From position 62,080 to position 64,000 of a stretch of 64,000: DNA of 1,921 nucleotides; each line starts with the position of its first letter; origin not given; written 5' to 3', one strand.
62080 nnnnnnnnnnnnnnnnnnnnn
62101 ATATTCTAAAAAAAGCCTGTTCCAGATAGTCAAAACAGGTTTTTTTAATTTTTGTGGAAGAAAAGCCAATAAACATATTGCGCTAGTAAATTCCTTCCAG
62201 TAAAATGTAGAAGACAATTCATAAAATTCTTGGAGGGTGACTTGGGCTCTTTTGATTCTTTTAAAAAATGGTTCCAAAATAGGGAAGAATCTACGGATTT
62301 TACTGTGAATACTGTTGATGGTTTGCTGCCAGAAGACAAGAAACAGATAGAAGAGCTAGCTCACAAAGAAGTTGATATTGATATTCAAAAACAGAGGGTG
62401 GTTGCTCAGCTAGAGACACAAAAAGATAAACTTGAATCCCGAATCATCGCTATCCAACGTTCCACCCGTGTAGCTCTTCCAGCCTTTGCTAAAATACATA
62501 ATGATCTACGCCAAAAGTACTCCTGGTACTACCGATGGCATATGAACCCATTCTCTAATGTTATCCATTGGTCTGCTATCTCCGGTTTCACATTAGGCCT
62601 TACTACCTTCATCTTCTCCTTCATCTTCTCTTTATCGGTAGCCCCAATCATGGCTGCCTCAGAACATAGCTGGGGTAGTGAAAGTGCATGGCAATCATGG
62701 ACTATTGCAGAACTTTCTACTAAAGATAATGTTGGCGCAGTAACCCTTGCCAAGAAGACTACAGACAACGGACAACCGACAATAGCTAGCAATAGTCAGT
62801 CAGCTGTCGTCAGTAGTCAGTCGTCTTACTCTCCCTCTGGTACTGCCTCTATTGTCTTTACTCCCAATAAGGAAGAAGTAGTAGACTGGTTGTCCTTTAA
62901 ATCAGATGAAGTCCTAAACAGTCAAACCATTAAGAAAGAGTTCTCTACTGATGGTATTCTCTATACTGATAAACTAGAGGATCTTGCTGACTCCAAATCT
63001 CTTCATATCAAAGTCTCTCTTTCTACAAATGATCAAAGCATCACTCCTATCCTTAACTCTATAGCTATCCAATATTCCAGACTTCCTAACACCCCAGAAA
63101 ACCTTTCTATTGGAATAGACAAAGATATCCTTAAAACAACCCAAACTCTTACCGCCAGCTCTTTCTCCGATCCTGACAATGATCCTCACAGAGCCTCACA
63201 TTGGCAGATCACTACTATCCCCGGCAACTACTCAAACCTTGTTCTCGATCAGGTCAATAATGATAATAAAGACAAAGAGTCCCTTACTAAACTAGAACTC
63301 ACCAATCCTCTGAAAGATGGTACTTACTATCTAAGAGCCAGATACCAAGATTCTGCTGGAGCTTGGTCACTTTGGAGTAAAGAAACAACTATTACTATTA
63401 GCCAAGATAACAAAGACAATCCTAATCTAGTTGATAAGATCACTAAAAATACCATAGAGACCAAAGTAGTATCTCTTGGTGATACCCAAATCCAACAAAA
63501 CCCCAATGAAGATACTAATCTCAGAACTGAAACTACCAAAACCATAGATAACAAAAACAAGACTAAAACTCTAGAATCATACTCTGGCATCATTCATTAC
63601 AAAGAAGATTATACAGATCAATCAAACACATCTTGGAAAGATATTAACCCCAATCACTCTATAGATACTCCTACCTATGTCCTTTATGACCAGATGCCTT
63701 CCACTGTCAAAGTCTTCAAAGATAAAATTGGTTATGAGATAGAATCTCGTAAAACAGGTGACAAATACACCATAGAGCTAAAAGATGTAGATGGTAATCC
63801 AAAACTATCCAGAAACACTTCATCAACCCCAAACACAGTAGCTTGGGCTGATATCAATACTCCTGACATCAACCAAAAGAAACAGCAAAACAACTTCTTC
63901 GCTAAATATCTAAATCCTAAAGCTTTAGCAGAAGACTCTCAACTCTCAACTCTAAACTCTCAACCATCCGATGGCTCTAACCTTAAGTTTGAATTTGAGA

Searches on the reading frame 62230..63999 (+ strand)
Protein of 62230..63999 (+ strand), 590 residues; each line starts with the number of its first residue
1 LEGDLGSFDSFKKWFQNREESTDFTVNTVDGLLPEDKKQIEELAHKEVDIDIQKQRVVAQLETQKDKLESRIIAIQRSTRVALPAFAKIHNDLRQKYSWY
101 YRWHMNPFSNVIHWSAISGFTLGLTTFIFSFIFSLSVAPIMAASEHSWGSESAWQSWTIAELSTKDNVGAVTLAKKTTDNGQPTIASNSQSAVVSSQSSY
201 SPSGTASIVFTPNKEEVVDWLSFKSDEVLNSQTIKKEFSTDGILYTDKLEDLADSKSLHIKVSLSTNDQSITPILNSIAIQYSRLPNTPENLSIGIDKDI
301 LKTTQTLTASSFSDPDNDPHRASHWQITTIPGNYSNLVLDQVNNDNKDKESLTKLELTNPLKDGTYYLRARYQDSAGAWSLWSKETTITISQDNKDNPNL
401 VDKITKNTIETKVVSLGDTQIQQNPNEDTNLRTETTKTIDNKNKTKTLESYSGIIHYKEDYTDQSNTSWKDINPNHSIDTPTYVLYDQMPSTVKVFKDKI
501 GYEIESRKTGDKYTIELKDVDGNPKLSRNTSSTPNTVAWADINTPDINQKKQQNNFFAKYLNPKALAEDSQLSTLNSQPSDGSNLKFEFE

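Call 19: search_protein_families(library=pfam, proteins=[window:62230-63999:+], max_evalue=0.01)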
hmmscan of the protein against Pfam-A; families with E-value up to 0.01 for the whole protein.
window:62230-63999:+ (590 aa): 1 family
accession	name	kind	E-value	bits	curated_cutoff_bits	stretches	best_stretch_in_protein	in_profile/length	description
PF24741.1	AlkZ-rel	-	0.0072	16.2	26.5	0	13-101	80-170/221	AlkZ related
